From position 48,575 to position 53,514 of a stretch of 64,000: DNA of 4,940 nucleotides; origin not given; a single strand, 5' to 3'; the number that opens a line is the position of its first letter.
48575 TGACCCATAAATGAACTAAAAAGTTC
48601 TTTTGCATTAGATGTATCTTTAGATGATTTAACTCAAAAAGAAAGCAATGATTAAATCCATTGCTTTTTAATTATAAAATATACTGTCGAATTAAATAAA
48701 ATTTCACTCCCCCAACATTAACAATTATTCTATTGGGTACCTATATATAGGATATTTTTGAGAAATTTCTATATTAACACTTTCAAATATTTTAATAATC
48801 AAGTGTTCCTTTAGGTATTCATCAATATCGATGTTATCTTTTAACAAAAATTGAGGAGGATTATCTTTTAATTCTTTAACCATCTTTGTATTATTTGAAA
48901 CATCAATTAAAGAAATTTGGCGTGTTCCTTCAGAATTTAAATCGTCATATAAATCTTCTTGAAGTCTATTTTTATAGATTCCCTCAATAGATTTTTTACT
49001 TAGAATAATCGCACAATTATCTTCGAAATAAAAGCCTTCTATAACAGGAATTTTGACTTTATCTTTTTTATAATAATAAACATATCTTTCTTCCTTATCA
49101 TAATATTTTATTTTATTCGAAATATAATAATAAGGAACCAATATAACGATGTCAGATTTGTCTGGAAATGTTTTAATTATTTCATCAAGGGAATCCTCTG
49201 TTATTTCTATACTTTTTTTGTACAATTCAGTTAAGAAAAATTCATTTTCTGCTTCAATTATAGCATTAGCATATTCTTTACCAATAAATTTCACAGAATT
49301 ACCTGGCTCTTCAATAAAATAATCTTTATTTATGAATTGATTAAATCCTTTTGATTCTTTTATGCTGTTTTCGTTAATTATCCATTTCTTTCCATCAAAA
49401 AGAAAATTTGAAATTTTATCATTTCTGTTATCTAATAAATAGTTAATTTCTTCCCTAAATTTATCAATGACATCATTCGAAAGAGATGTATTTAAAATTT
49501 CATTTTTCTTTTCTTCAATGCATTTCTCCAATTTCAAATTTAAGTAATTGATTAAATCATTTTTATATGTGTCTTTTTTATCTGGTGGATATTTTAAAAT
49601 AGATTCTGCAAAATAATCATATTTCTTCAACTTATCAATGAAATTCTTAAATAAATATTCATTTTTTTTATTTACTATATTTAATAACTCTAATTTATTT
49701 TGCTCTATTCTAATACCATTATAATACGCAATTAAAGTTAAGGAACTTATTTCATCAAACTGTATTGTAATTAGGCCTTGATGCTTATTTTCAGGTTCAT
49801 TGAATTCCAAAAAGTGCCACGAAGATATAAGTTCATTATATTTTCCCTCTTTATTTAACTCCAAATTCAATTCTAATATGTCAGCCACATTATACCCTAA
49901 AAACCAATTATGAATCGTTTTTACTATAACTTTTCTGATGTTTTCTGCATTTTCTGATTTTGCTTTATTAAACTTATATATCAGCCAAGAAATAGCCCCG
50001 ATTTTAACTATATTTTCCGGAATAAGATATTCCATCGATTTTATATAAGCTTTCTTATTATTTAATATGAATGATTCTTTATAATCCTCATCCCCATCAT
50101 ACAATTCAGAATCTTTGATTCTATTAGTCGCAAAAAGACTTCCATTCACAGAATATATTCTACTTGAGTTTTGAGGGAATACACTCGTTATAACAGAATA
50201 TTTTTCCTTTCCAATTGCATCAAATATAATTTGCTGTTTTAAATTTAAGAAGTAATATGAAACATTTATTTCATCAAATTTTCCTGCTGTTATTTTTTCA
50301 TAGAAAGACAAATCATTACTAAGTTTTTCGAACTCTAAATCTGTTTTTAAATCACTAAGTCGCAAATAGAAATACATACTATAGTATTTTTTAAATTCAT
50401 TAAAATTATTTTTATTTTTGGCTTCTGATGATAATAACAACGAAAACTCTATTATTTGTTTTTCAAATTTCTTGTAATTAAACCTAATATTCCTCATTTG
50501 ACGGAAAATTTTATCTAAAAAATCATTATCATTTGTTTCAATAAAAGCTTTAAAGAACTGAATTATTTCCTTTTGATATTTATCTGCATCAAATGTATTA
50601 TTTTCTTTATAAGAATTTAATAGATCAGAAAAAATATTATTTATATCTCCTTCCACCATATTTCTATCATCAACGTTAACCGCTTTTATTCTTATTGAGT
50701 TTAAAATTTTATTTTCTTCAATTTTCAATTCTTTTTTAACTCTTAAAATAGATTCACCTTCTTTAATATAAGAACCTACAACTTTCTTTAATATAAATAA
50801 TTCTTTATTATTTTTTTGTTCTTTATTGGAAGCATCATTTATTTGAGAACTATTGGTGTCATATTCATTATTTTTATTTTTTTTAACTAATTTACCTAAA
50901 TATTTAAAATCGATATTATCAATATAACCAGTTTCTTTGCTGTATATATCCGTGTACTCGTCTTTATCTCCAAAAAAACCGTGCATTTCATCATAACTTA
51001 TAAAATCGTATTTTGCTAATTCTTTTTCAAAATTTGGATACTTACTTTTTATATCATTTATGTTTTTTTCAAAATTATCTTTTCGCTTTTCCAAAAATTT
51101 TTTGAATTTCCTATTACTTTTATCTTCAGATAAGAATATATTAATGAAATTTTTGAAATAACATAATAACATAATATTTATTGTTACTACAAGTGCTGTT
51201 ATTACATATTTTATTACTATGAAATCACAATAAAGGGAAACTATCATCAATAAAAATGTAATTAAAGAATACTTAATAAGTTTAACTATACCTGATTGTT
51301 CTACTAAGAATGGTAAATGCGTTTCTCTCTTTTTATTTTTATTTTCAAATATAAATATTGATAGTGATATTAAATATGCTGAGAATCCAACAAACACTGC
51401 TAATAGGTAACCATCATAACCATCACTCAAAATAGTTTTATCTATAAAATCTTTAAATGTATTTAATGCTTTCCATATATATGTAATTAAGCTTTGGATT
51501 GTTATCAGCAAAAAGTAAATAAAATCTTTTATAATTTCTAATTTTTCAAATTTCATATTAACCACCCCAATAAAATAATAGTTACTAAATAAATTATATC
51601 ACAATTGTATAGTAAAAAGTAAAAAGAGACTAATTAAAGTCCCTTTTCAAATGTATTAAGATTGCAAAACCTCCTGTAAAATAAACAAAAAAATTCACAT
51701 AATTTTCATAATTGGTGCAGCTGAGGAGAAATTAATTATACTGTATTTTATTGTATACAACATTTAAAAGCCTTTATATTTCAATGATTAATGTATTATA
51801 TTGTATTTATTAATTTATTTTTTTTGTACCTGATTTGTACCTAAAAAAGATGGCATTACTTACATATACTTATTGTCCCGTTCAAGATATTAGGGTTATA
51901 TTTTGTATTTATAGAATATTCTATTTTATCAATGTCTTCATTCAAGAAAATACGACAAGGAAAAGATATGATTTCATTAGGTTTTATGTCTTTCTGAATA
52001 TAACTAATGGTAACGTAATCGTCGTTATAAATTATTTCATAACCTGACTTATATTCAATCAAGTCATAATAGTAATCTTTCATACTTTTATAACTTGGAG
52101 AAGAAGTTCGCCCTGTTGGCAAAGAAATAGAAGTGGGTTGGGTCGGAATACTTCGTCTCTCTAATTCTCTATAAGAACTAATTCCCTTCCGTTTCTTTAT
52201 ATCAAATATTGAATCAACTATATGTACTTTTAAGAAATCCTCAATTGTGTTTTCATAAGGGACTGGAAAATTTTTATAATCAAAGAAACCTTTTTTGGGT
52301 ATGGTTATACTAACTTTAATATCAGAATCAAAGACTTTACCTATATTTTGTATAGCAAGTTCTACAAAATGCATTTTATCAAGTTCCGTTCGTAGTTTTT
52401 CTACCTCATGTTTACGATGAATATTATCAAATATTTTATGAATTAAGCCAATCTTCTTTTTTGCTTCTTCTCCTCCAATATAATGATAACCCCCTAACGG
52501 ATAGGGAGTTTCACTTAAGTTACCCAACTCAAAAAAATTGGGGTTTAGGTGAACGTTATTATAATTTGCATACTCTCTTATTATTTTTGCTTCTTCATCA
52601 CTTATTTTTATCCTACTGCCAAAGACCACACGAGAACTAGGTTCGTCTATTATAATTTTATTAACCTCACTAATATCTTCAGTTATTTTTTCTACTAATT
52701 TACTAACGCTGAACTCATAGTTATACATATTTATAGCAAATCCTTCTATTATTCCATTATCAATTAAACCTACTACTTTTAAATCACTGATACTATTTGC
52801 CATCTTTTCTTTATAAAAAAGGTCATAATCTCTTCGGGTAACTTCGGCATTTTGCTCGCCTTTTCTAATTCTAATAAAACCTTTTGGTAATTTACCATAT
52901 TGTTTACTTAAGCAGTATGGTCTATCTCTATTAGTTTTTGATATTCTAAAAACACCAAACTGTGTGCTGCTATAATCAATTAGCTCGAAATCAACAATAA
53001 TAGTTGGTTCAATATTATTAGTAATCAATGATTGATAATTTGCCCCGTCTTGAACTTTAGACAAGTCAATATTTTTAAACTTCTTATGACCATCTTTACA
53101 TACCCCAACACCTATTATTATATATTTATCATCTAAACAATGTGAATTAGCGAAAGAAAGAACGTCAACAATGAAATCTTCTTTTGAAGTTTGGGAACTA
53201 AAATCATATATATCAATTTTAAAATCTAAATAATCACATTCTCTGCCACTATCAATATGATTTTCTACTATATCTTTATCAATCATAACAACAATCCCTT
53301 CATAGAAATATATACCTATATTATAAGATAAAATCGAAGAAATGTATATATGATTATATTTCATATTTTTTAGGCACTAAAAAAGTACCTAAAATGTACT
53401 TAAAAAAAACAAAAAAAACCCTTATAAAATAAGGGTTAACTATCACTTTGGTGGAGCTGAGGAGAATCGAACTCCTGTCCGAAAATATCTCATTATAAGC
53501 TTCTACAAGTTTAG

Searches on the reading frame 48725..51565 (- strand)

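Call 36: search_protein_families(library=pfam, proteins=[window:48725-51565:-], max_evalue=0.01)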
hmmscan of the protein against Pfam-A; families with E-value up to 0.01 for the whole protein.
window:48725-51565:- (946 aa): 1 family
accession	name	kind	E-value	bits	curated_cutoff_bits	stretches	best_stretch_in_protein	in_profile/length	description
PF10011.15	DUF2254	-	0.0056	16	28.8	0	55-231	96-221/368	Predicted membrane protein (DUF2254)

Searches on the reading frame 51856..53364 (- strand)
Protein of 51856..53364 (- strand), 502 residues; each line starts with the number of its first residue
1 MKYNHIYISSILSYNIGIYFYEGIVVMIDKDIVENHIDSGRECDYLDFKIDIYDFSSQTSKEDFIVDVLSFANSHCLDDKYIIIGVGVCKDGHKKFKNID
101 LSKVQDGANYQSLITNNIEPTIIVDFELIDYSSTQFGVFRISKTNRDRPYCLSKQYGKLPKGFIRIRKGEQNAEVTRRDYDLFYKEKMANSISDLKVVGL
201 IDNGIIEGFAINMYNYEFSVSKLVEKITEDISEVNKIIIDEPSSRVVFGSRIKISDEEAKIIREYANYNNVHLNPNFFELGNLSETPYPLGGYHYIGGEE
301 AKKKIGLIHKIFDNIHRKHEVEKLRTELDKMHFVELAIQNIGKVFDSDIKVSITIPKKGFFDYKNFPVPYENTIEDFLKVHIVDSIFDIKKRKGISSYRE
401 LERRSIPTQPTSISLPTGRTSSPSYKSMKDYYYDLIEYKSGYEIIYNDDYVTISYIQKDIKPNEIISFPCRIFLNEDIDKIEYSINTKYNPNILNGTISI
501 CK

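Call 36: search_protein_families(library=pfam, proteins=[window:51856-53364:-], max_evalue=0.01)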
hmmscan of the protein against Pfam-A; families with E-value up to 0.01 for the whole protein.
window:51856-53364:- (502 aa): 1 family
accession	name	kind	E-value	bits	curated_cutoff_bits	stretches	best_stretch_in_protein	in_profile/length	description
PF04326.19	SLFN_AlbA_2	-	6.4e-08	33.6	25.3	1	44-174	3-116/118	Schlafen, AlbA_2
